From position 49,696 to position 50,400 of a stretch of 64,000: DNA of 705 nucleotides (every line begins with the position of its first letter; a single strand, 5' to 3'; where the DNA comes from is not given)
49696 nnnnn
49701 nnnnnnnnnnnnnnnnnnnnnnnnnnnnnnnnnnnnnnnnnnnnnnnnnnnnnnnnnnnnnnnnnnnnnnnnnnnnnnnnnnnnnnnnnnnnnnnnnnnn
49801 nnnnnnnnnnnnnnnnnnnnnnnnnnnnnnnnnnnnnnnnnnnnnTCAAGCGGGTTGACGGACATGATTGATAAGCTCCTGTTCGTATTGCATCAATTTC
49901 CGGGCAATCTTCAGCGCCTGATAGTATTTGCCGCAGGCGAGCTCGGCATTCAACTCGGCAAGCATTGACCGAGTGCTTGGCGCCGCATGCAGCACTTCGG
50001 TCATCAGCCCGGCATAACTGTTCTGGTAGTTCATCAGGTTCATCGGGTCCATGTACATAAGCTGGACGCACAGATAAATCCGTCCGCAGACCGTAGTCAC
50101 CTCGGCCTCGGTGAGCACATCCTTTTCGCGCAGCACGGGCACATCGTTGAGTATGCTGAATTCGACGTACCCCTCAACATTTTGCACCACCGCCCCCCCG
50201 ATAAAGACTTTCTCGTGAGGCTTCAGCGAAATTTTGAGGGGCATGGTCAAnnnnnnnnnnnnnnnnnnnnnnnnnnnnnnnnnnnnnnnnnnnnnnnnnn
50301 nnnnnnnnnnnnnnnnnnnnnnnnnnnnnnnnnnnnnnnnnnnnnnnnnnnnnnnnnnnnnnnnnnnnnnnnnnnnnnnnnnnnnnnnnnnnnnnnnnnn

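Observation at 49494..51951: An alphaproteobacterial-type flagellin/FlbT/FlaF module is driven by an enteric-type sigma-28 promoter, with no flagellar structural genes nearby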

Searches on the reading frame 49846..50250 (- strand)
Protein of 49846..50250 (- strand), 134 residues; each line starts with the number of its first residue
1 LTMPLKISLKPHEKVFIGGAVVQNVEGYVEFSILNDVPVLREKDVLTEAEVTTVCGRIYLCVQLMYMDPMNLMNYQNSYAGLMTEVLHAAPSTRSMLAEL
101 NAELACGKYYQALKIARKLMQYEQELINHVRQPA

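Call 3: search_protein_families(library=pfam, proteins=[window:49846-50250:-], max_evalue=0.01)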
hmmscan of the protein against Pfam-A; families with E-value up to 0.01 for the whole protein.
window:49846-50250:- (134 aa): 1 family
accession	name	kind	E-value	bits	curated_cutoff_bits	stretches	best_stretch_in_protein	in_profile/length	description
PF07378.16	FlbT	-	1.1e-39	135.8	27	1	5-127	1-125/125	Flagellar protein FlbT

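Call 7: find_homologous_proteins(query=window:49846-50250:-, max_evalue=0.001)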
Query window:49846-50250:- (134 aa): 86 proteins with E <= 0.001 among 89 candidates.
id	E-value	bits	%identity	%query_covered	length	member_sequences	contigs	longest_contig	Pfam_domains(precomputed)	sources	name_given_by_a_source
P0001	7.9e-75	267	92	99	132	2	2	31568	PF07378.17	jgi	jgi:flagellar biosynthesis repressor protein FlbT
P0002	1.1e-67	244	85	99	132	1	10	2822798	PF07378.17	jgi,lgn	jgi:flagellar protein FlbT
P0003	3.5e-58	213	73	99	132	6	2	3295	PF07378.17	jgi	-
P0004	7.1e-55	202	72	97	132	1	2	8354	PF07378.17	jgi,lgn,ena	-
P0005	1.7e-54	201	72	97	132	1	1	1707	PF07378.17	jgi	-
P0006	1.9e-54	201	71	97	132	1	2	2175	PF07378.17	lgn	-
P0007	5.5e-53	196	68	99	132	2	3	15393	PF07378.17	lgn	-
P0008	1.7e-52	195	71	96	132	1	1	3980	PF07378.17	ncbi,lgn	-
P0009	1.8e-51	191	70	97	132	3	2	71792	PF07378.17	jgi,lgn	jgi:flagellar protein FlbT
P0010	2.5e-51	191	69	99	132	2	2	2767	PF07378.17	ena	-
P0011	3.0e-51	191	68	100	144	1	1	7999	PF07378.17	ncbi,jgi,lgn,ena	ncbi:MAG: flagellar biosynthesis repressor FlbT [Hydrogenophilaceae bacterium]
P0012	4.2e-51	190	68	96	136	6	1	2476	PF07378.17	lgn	-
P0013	1.2e-50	189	64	99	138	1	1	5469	PF07378.17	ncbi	-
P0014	3.1e-50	187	71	96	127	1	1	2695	PF07378.17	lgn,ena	-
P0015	5.5e-50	187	67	99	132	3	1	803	PF07378.17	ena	-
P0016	7.7e-50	186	67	99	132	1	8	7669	PF07378.17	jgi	jgi:flagellar protein FlbT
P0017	1.4e-49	185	67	99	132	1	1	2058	PF07378.17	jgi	jgi:flagellar protein FlbT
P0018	1.7e-49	185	64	99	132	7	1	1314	PF07378.17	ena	-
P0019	2.3e-49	185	67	99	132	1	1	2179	PF07378.17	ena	-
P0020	2.8e-49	184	67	99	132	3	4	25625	PF07378.17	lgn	-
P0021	7.7e-49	183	67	96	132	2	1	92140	PF07378.17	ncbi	-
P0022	1.0e-48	182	67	96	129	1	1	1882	PF07378.17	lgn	-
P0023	1.0e-48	182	67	99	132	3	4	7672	PF07378.17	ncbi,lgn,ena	-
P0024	1.1e-48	182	66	99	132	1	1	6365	PF07378.17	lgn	-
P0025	1.8e-48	182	65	96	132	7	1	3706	PF07378.17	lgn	-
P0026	6.3e-48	180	65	97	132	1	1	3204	PF07378.17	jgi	jgi:flagellar protein FlbT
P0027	7.1e-48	180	65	96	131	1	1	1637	PF07378.17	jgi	jgi:flagellar protein FlbT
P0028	7.6e-48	180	64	99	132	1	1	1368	PF07378.17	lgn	-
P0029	9.3e-48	179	65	99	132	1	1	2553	PF07378.17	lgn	-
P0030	1.0e-47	179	65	96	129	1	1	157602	PF07378.17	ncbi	-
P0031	1.0e-47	179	64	99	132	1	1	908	PF07378.17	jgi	jgi:flagellar protein FlbT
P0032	1.2e-47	179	65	99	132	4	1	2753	PF07378.17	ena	-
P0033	2.2e-47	178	66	96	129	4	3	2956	PF07378.17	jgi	-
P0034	4.3e-47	177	64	99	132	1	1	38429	PF07378.17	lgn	-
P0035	5.1e-47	177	66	96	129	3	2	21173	PF07378.17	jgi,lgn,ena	-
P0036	5.4e-47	177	65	96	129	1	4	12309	PF07378.17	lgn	-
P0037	6.3e-47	177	63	99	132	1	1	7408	PF07378.17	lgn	-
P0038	7.9e-47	176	65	97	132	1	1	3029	PF07378.17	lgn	-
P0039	9.0e-47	176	64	99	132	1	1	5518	PF07378.17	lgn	-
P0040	9.3e-47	176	64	99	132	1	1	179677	PF07378.17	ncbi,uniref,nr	ncbi:flagellar protein FlbT [Parasulfuritortus cantonensis]|uniref:Flagellar protein FlbT n=1 Tax=Pa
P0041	1.1e-46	176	64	99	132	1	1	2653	PF07378.17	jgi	-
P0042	1.5e-46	175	64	99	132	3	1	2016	PF07378.17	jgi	jgi:flagellar protein FlbT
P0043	4.0e-46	174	64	97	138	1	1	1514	PF07378.17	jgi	jgi:flagellar biosynthesis repressor protein FlbT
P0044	4.7e-46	174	64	96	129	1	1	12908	PF07378.17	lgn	-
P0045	8.8e-46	173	62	99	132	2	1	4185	PF07378.17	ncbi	-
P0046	9.9e-46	173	62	96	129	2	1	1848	PF07378.17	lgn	-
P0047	1.6e-45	172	62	93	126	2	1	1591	PF07378.17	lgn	-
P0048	1.7e-45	172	64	99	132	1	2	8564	PF07378.17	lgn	-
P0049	1.8e-45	172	60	96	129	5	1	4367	PF07378.17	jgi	-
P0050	2.6e-45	171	61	95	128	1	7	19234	PF07378.17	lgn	-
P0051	3.3e-45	171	64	99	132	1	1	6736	PF07378.17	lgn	-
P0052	4.4e-45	171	66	96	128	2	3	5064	PF07378.17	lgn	-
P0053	1.0e-44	170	59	99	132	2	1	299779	PF07378.17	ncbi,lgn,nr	ncbi:MAG: flagellar biosynthesis repressor FlbT [Betaproteobacteria bacterium]|nr:flagellar biosynth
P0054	2.5e-44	168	61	96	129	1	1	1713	PF07378.17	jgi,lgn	jgi:flagellar protein FlbT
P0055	2.6e-44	168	61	99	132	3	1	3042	PF07378.17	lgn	-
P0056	3.3e-44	168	60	99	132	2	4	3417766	PF07378.17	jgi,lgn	jgi:flagellar protein FlbT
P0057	1.1e-43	166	61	99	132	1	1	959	PF07378.17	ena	-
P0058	1.2e-43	166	61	95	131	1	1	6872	PF07378.17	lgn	-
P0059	1.3e-43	166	63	97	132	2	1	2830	PF07378.17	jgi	jgi:flagellar biosynthesis repressor protein FlbT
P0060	1.4e-43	166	61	99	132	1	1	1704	PF07378.17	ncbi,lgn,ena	-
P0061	1.5e-43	166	62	99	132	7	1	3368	PF07378.17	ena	-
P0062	2.3e-43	165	60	99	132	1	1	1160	PF07378.17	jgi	jgi:flagellar protein FlbT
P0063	2.4e-43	165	65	90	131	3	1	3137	PF07378.17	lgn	-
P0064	7.6e-43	163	60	96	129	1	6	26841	PF07378.17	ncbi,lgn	-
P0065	3.7e-42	161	59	95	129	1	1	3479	PF07378.17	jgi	jgi:flagellar protein FlbT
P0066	1.1e-41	160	58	96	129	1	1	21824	PF07378.17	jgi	-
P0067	1.4e-41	159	58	96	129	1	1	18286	PF07378.17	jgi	jgi:flagellar protein FlbT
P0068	2.6e-41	159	59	96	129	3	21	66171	PF07378.17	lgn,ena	-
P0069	3.1e-41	158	59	95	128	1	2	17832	PF07378.17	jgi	-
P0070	4.5e-41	158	59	95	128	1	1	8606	PF07378.17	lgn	-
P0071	7.1e-41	157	55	99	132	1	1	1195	PF07378.17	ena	-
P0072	8.5e-41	157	60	99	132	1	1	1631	PF07378.17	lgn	-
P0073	1.1e-40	156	61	92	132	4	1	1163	PF07378.17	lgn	-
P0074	1.4e-40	156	61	92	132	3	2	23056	PF07378.17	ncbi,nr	ncbi:MAG: flagellar biosynthesis repressor FlbT [Thiobacillaceae bacterium]|nr:flagellar biosynthesi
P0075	1.6e-40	156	63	93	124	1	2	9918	PF07378.17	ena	-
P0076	2.0e-40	156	57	99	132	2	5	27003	PF07378.17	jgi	jgi:flagellar protein FlbT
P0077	2.3e-40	156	62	92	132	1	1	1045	PF07378.17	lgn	-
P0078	3.7e-40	155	57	96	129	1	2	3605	PF07378.17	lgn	-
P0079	6.6e-40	154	59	92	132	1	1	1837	PF07378.17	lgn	-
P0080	4.7e-39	151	55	96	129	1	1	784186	PF07378.17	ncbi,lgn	-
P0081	2.2e-38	149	57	92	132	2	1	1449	PF07378.17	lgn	-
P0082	2.4e-38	149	56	99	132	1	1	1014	PF07378.17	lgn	-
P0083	8.0e-35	138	52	99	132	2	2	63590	PF07378.17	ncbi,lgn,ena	-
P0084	8.4e-35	138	52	97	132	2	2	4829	PF07378.17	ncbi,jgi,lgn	jgi:flagellar protein FlbT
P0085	4.6e-34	135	57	83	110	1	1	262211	PF07378.17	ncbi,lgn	-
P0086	8.7e-33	131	50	97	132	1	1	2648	PF07378.17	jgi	jgi:flagellar protein FlbT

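Call 9: find_related_loci(query=A1, collection=genome_contigs, flank=10000)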
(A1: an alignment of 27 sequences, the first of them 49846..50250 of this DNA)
Query A1 (134 aa) in genome_contigs; peptide patterns used: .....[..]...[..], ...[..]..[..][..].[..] (x = any residue, [..] = any of these).
109 stretches matched a pattern; 87 encode a relative of the query (tblastn E <= 1e-3); the best 80 are kept; 80 distinct loci.
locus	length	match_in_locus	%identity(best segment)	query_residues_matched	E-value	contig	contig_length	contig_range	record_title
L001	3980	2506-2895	71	1-130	4e-60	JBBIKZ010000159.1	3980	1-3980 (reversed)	MAG: Hydrogenophilales bacterium isolate SLF170214_bin_198 NODE_4694_length_3980_cov_211.66, whole genome shotgun sequen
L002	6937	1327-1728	68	1-134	1e-58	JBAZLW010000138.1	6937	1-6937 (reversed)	MAG: Hydrogenophilaceae bacterium isolate SO_2017_LW4_24 scaffold_21123_c1_LW137-91_2017, whole genome shotgun sequence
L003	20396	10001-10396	67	3-134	1e-56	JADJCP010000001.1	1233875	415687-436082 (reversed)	MAG: Hydrogenophilales bacterium isolate Aved_18-Q3-R54-62_BATAC.570 tig00002555-10-12345210, whole genome shotgun seque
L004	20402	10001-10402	64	1-134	2e-56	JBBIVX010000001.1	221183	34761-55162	MAG: Hydrogenophilales bacterium isolate STF170223_bin_87 NODE_1_length_221183_cov_15.6806, whole genome shotgun sequenc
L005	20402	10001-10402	62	1-134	1e-54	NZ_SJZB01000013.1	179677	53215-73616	Parasulfuritortus cantonensis strain LSR1 tig00000003, whole genome shotgun sequence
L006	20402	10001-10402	63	1-134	3e-54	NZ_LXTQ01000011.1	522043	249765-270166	Methylobacillus sp. MM3 Methylobacillus1348_2, whole genome shotgun sequence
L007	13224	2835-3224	65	1-130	3e-54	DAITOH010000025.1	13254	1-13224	MAG TPA_asm: Thiobacillaceae bacterium isolate CTOTU21515 NODE_2307_length_13254_cov_556.210092, whole genome shotgun se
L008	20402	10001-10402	63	1-134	9e-54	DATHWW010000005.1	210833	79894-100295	MAG TPA_asm: Methylophilaceae bacterium isolate SMAG_U16169 k141_976100, whole genome shotgun sequence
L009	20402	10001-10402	58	1-134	1e-51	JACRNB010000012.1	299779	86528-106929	MAG: Betaproteobacteria bacterium isolate NC_groundwater_1923_Pr3_S-0.2um_65_7 scaffold_79582, whole genome shotgun sequ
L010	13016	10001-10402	61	1-134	2e-51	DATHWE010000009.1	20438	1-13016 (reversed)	MAG TPA_asm: Methylophilaceae bacterium isolate SMAG_U16151 k141_403168, whole genome shotgun sequence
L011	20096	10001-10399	62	2-134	3e-50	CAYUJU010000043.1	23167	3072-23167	MAG TPA_asm: uncultured Methylobacillus sp. isolate SRP278314_co2_286 genome assembly, contig: NODE_2960_length_23167_co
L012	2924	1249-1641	60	3-133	2e-49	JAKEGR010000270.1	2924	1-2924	MAG: Planctomycetota bacterium isolate PMV_4.94 PMV_4.94.k101_1894652, whole genome shotgun sequence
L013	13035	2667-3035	61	3-125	9e-48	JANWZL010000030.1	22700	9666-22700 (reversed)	MAG: Thiobacillaceae bacterium isolate SKYG94 k141_672616, whole genome shotgun sequence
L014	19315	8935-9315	61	5-131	1e-46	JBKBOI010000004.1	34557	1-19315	MAG: Rhodocyclaceae bacterium isolate 21I_052.bin.21 NODE_4_length_34557_cov_7.359977, whole genome shotgun sequence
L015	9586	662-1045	59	3-130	5e-47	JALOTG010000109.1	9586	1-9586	MAG: Thiobacillaceae bacterium isolate Prado227 scaffold_9127, whole genome shotgun sequence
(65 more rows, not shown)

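Call 25: search_solved_structures(query=A1, max_evalue=10, show_alignments=3)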
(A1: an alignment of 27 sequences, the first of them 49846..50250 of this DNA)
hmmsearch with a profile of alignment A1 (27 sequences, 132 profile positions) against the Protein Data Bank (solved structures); distinct sequences matched with E-value up to 10: 0.

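Call 34: predict_structure(alignment_id=A1)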
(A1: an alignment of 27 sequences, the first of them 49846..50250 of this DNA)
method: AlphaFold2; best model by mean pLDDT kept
length: 134 residues; sequences in the alignment: 27
mean_pLDDT: 88.9   pTM: 0.78
mean pLDDT of the five models: 88.9, 88.9, 87.5, 87.3, 85.5
residues with pLDDT >= 90: 72; 70-90: 57; 50-70: 4; < 50: 1
segments of 3 or more residues with pLDDT < 50: none
pLDDT, mean of each block of 10 residues (from residue 1): 78 86 88 79 85 94 92 96 96 97 92 94 88 66
secondary structure, 60 per line:
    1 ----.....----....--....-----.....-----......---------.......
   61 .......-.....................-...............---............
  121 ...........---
elements in order: E5-9 E14-17 E20-23 E29-33 E39-41 H54-67 H69-89 H91-105 H109-131

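Call 36: fold_search(model_id=the predicted structure, library=pdb)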
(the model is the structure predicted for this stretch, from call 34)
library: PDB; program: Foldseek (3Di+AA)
matches with E <= 10: 61; with E <= 0.001: 0
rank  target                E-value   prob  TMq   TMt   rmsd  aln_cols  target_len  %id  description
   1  4aoy_B                8.3e-01  0.06  0.17  0.08  14.3       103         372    9  Open CtIDH. The complex structures of Isocitrate dehydrogenase from Clostridium thermocellum and Desulfotalea psychrop (released 2012-04-25)
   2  4aoy_D                1.5e+00  0.04  0.18  0.08  13.3       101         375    8  Open CtIDH. The complex structures of Isocitrate dehydrogenase from Clostridium thermocellum and Desulfotalea psychrop (released 2012-04-25)
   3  8j60_B                2.3e+00  0.11  0.20  0.07   5.8        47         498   15  Structural and mechanistic insight into ribosomal ITS2 RNA processing by nuclease-kinase machinery (released 2024-01-17)
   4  7pfo_F                2.3e+00  0.06  0.24  0.19  14.9       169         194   12  Core human replisome (released 2021-11-10)
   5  4aoy_A                2.5e+00  0.03  0.17  0.08  12.2       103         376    8  Open CtIDH. The complex structures of Isocitrate dehydrogenase from Clostridium thermocellum and Desulfotalea psychrop (released 2012-04-25)
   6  5lhd_A                3.4e+00  0.03  0.20  0.06  17.2       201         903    8  Structure of glycosylated human aminopeptidase N (released 2017-04-05)
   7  7bi2                  3.8e+00  0.08  0.30  0.06  28.6       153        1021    9  PI3KC2aDeltaN and DeltaC-C2 (released 2022-03-09)
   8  9rai_e                4.1e+00  0.14  0.30  0.06  19.5        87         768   10  Structure of the S.aureus MecA/ClpC/ClpP degradation system (released 2025-09-10)
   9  8ywr_A                4.1e+00  0.05  0.19  0.19  21.0       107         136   19  Crystal structure of the Fab fragment of the anti-IL-6 antibody 68F2 in complex with a domain-swapped IL-6 dimer (released 2024-11-06)
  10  7cfo_A                4.3e+00  0.11  0.31  0.23  15.0       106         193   15  Crystal structure of human RXRalpha ligand binding domain complexed with CBTF-EE. (released 2021-01-06)
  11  2jrt_MODEL_1_A        4.3e+00  0.07  0.23  0.28   6.8        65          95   18  NMR solution structure of the protein coded by gene RHOS4_12090 of Rhodobacter sphaeroides. Northeast Structur (released 2007-08-21)
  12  4ni7_A                4.3e+00  0.04  0.22  0.20   9.7       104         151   12  Crystal structure of human interleukin 6 in complex with a modified nucleotide aptamer (SOMAMER SL1025) (released 2014-01-22)
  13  6aja_B                4.3e+00  0.02  0.18  0.07  13.3       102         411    9  Crystal structure of Trypanosoma brucei glycosomal isocitrate dehydrogenase in complex with NADPH, alpha-ketoglutarate (released 2019-08-28)
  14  5a7d_E                5.2e+00  0.09  0.25  0.12   7.7        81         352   21  Tetrameric assembly of LGN with Inscuteable (released 2016-08-03)
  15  6of2_B                5.2e+00  0.06  0.21  0.07  11.4        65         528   18  Precursor ribosomal RNA processing complex, State 2. (released 2019-09-11)
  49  8fjg                  9.3e+00  0.10  0.35  0.42   4.8        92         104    9  The two-repeat design H12 (released 2023-09-27)
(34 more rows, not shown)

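Call 38: search_protein_families(library=pfam, proteins=[window:49846-50250:-], max_evalue=10)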
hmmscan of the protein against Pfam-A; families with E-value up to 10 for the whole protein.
window:49846-50250:- (134 aa): 2 families
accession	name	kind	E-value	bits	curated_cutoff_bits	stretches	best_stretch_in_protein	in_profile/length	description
PF07378.16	FlbT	-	1.1e-39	135.8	27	1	5-127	1-125/125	Flagellar protein FlbT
PF22966.1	INTS7_C_plants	-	0.2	11.7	27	1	59-125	28-94/172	Integrator complex subunit 7, C-terminal domain in plants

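Call 47: search_dna_similar(query=window:49846-50250:-, collection=plasmids, mode=protein, max_evalue=0.001, max_rows=30)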
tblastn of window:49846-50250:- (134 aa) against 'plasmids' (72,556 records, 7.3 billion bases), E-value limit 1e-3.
Records with a match: 43; places in all: 43; records where one place covers at least 80% of the query: 43.
Best place of each record, by identity: <60% 43.
By first word of the organism name: Azospirillum 22; Phyllobacterium 5; Sinorhizobium 5; Loktanella 2; Erythrobacter 1; Shinella 1; Rhodovastum 1; Methylobacterium 1; Pseudoroseomonas 1; Roseomonas 1; and 3 more.
By predicted mobility (MOB-suite, as given by PLSDB): non-mobilizable 32; mobilizable 10; conjugative 1.
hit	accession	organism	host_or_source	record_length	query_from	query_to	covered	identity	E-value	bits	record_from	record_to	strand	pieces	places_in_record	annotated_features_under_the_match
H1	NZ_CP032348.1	Azospirillum brasilense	soil sample,Agricultural field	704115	3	133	98%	35.6%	2e-14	76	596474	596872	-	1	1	flagellar biosynthesis repressor FlbT | flaF: flagellar biosynthesis regulator FlaF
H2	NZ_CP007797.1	Azospirillum argentinense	Triticum aestivum L.,Root,wheat ...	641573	3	133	98%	35.6%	2e-14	75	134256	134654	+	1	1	flagellar biosynthesis repressor FlbT | flaF: flagellar biosynthesis regulator FlaF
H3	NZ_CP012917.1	Azospirillum brasilense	Digitaria eriantha,microbe,root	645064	3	133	98%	35.6%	2e-14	75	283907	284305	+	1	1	flagellar biosynthesis repressor FlbT | flaF: flagellar biosynthesis regulator FlaF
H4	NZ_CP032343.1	Azospirillum brasilense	soil sample,Agricultural field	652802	3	133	98%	35.6%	2e-14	75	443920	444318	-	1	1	flagellar biosynthesis repressor FlbT | flaF: flagellar biosynthesis regulator FlaF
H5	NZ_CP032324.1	Azospirillum argentinense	soil sample,Agricultural field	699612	3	133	98%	35.6%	2e-14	75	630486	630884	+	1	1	flagellar biosynthesis repressor FlbT | flaF: flagellar biosynthesis regulator FlaF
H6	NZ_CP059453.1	Azospirillum brasilense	Prokaryotes,soil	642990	3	133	98%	35.6%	4e-14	75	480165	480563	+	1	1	flagellar biosynthesis repressor FlbT | flaF: flagellar biosynthesis regulator FlaF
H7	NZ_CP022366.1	Azospirillum sp. TSH58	single cell,paddy soils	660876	3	131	96%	34.6%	4e-13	72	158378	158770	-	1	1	flagellar biosynthesis repressor FlbT | flaF: flagellar biosynthesis regulator FlaF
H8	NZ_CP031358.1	Erythrobacter aureus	marine sediment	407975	5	129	93%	33.3%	1e-12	70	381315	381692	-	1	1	flagellar biosynthesis repressor FlbT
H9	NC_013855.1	Azospirillum sp. B510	-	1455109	3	121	89%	35.0%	3e-13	72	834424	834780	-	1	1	record has no annotation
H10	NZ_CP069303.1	Shinella sp. PSBB067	monoisolate,Minnesota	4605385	1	128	96%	32.3%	6e-7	54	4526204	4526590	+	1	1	none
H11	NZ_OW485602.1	Rhodovastum atsumiense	-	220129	3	128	94%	32.3%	8e-9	59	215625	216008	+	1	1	flagellar biosynthesis repressor FlbT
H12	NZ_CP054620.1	Azospirillum oryzae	cell culture,soil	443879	3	127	93%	32.3%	5e-12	69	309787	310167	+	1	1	flagellar biosynthesis repressor FlbT | flagellar biosynthesis regulator FlaF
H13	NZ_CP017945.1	Phyllobacterium zundukense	Oxytropis triphylla,cell culture,root ...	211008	5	133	96%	31.1%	2e-8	58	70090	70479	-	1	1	flbT: flagellar biosynthesis repressor FlbT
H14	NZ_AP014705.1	Methylobacterium aquaticum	-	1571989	3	128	94%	31.7%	4e-16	81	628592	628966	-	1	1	none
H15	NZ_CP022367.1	Azospirillum sp. TSH58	single cell,paddy soils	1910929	3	121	89%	33.6%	1e-14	76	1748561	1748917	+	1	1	record has no annotation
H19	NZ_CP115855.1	Pseudoroseomonas cervicalis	-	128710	3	127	93%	31.3%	6e-7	54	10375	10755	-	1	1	flagellar biosynthesis repressor FlbT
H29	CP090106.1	Sinorhizobium meliloti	Medicago,Cell culture,Plant nodule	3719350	1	128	96%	30.4%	2e-7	55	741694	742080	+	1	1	flbT: flagellar biosynthesis repressor FlbT | flaF: flagellar biosynthesis regulator FlaF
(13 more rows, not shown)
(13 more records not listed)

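Call 48: get_annotated_region(hit=H1, flank=7000)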
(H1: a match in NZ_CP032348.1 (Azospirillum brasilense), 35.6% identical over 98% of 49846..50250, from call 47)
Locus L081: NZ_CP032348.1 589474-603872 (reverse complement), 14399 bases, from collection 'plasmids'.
description: Azospirillum brasilense strain MTCC4039 plasmid p4, complete sequence
organism: Azospirillum brasilense (NCBI taxid 192)
taxonomy: Bacteria; Pseudomonadota; Alphaproteobacteria; Rhodospirillales; Azospirillaceae; Azospirillum; Azospirillum brasilense
host: -; source: soil sample,Agricultural field; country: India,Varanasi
typing (MOB-suite, as given by PLSDB): non-mobilizable
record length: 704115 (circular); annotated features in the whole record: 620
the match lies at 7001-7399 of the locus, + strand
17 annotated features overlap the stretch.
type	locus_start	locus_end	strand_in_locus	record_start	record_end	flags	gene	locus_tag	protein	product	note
CDS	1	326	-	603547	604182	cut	eda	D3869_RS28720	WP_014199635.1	bifunctional 4-hydroxy-2-oxoglutarate aldolase/2-dehydro-3-deoxy-phosphogluconate aldolase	GO:0009255 - Entner-Doudoroff pathway through 6-phosphogluconate [Evidence IEA]; GO:0009084 - glutamine family amino ...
CDS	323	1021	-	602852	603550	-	-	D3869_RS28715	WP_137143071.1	GntR family transcriptional regulator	-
CDS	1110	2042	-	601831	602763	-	-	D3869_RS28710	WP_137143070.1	sugar kinase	-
CDS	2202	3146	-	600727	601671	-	-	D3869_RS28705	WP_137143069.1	DMT family transporter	GO:0055085 - transmembrane transport [Evidence IEA]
CDS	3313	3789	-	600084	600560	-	-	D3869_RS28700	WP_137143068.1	hypothetical protein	-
CDS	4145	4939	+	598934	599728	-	-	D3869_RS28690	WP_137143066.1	response regulator transcription factor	GO:0000160 - phosphorelay signal transduction system [Evidence IEA]; GO:0006355 - regulation of DNA-templated ...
CDS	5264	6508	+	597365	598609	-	-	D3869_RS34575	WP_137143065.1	flagellin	GO:0071973 - bacterial-type flagellum-dependent cell motility [Evidence IEA]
CDS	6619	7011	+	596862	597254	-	flaF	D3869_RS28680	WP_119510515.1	flagellar biosynthesis regulator FlaF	GO:0044781 - bacterial-type flagellum organization [Evidence IEA]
CDS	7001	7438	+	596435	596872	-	-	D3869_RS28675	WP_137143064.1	flagellar biosynthesis repressor FlbT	-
CDS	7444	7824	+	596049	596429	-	-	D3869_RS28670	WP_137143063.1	flagellar protein FlaG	-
CDS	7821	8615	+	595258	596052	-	-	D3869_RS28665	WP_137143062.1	DUF1217 domain-containing protein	-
CDS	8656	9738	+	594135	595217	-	-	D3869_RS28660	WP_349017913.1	hypothetical protein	-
CDS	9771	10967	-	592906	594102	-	-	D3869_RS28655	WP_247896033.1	MFS transporter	GO:0055085 - transmembrane transport [Evidence IEA]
CDS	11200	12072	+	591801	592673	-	-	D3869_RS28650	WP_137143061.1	LysR family transcriptional regulator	-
CDS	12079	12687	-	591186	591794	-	-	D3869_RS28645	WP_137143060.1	hypothetical protein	-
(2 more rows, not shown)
